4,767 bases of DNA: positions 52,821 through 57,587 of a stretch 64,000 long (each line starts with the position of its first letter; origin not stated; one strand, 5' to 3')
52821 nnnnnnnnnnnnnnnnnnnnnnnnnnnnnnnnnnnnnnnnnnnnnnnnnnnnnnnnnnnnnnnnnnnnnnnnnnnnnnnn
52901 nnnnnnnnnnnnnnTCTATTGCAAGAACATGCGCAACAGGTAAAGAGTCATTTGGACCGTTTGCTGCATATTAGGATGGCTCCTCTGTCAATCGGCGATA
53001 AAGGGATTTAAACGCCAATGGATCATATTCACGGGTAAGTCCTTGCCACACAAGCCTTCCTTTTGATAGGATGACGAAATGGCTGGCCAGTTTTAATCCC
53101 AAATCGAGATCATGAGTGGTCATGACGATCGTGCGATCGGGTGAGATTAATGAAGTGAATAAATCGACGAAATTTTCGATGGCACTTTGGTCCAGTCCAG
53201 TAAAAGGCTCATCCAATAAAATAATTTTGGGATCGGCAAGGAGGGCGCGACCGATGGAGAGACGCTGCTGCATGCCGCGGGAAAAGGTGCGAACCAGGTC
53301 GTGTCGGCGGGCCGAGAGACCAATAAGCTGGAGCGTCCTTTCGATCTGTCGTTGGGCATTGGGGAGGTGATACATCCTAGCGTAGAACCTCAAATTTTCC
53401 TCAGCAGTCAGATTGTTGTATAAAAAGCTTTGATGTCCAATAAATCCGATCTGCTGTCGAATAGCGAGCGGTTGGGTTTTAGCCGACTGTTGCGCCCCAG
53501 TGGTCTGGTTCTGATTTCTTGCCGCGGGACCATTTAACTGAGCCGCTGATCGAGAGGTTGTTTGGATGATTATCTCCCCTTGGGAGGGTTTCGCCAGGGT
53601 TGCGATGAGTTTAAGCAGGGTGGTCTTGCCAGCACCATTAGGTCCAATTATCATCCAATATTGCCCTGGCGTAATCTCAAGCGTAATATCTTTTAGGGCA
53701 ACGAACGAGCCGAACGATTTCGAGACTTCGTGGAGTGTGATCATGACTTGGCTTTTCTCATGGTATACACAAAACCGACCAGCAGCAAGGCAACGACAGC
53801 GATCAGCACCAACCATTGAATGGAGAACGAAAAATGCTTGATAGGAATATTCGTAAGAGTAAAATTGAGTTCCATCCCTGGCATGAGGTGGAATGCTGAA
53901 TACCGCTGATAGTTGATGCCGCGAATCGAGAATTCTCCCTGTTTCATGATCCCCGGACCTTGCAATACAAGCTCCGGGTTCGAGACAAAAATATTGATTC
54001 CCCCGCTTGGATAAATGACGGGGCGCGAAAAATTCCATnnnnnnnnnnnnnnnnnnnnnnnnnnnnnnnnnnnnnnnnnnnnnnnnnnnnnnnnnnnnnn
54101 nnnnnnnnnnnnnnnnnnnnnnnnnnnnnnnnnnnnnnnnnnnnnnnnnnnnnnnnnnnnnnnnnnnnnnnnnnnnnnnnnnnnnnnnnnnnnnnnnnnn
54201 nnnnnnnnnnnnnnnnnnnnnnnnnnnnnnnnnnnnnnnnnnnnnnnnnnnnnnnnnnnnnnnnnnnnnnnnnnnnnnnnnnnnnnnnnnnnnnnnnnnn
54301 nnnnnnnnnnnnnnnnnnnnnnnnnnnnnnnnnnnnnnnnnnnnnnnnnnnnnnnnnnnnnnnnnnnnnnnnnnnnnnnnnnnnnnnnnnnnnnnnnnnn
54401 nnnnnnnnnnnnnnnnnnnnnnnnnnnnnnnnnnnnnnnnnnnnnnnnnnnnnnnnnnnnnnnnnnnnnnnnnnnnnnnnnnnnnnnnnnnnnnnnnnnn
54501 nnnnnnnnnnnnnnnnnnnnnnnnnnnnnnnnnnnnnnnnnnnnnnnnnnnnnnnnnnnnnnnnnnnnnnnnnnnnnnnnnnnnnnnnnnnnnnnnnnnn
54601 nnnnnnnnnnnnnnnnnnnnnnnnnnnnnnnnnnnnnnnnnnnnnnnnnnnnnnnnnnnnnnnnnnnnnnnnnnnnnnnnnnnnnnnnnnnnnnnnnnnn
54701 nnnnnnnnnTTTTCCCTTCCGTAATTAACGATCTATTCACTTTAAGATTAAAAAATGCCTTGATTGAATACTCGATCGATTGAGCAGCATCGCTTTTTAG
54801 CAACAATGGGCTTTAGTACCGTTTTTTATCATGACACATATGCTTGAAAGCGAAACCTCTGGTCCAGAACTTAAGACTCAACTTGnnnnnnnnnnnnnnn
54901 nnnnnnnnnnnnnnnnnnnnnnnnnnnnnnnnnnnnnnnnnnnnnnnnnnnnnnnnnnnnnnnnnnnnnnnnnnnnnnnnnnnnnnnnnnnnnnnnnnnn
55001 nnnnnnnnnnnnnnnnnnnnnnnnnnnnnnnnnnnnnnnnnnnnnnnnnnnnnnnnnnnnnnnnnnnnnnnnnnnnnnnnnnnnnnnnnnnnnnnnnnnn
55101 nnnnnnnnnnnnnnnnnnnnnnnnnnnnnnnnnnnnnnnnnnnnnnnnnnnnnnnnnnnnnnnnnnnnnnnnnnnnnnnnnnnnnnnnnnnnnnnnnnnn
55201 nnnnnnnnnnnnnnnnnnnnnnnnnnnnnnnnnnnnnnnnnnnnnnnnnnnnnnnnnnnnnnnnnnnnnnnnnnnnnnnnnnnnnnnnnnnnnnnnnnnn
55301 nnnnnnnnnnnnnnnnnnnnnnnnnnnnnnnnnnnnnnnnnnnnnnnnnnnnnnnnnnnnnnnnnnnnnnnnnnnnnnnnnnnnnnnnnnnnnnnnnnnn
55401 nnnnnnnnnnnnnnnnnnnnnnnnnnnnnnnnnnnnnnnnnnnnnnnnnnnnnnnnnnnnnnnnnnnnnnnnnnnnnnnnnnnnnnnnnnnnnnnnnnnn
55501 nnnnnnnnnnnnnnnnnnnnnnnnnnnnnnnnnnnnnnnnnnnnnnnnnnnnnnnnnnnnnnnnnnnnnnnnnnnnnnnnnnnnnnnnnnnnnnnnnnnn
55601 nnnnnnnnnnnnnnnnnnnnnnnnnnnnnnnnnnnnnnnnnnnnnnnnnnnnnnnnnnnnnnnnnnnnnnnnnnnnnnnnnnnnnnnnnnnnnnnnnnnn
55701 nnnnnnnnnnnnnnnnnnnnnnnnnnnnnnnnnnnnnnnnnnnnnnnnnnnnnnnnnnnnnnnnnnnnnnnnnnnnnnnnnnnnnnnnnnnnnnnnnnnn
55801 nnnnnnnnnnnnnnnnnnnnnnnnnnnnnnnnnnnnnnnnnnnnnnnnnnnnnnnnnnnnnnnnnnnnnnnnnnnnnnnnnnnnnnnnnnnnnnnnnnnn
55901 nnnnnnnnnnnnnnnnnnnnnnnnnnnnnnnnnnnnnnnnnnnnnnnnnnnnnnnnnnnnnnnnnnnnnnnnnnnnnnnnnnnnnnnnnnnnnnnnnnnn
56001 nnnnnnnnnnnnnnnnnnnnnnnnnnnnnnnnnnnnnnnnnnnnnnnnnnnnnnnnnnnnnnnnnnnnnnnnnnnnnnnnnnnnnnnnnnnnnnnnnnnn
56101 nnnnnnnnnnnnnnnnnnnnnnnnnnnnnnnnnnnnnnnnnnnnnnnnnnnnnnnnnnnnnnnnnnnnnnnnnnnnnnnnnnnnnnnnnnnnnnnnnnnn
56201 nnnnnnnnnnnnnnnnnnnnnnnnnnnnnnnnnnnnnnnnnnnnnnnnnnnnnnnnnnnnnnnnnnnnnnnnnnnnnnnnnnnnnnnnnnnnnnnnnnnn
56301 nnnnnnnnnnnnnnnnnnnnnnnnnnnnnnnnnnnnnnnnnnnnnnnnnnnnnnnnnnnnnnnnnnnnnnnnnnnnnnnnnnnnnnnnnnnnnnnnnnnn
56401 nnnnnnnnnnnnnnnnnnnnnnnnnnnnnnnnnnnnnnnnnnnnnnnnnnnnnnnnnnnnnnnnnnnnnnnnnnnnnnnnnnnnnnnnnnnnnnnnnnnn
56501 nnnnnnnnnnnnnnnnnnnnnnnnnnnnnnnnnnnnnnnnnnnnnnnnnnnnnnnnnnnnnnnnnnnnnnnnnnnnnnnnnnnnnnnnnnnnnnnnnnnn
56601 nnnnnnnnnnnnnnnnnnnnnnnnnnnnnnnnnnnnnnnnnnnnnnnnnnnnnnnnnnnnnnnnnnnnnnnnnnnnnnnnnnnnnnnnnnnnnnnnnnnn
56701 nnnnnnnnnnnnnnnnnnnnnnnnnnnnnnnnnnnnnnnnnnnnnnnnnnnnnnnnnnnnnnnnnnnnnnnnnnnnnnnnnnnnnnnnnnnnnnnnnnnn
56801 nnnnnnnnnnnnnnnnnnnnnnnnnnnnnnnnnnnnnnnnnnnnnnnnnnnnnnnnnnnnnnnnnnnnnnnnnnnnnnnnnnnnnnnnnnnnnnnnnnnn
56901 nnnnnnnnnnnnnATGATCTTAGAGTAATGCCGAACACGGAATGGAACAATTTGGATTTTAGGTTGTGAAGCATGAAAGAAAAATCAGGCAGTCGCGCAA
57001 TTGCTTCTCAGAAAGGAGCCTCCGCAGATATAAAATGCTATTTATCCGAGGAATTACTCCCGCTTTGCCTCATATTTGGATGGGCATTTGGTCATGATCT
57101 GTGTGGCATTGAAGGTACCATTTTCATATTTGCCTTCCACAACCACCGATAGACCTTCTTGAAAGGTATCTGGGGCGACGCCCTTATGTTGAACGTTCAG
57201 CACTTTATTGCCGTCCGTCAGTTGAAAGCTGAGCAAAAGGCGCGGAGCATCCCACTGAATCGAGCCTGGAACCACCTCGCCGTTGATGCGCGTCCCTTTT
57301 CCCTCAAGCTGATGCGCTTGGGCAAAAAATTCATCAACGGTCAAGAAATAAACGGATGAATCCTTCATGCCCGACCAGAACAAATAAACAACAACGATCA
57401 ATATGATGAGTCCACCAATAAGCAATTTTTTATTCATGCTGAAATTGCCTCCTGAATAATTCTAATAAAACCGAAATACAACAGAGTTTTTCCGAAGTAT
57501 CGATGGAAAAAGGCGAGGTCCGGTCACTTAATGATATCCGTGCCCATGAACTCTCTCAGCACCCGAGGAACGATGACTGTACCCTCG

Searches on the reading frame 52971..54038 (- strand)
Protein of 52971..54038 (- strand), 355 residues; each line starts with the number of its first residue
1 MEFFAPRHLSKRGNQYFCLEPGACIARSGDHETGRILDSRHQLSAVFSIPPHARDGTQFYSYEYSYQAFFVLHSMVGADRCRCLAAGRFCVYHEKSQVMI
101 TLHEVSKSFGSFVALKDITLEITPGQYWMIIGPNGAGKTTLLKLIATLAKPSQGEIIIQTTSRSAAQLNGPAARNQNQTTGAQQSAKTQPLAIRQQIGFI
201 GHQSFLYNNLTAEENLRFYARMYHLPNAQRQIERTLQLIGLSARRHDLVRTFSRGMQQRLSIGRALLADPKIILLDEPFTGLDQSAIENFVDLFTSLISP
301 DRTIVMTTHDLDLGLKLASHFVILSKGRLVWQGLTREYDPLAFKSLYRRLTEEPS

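Call 14: search_protein_families(library=pfam, proteins=[window:52971-54038:-])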
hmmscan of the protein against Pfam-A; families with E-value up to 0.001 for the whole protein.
window:52971-54038:- (355 aa): 5 families
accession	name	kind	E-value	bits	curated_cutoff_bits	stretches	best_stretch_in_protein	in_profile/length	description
PF00005.33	ABC_tran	-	1.8e-31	110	25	1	115-279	1-136/137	ABC transporter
PF13304.12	AAA_21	-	1.9e-15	58.2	27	2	249-311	235-300/304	AAA domain, putative AbiEii toxin, Type IV TA system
PF13175.12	AAA_15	-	6.6e-06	26.4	32.1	1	114-152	13-50/374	AAA ATPase domain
PF13476.12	AAA_23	-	0.0001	23.5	27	1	108-145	6-39/201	AAA domain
PF13604.12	AAA_30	-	0.00045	20.4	27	1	126-167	19-60/191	AAA domain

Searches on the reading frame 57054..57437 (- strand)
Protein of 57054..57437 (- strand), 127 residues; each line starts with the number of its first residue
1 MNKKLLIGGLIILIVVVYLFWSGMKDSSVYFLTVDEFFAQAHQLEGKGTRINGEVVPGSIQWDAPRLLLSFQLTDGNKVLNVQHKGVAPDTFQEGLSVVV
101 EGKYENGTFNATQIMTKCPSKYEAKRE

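Call 14: search_protein_families(library=pfam, proteins=[window:57054-57437:-])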
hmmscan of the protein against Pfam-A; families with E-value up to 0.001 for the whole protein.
window:57054-57437:- (127 aa): 1 family
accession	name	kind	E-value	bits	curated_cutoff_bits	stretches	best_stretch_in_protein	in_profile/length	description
PF03100.22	CcmE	-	3.2e-29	101.6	24.6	1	29-124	2-98/99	CcmE domain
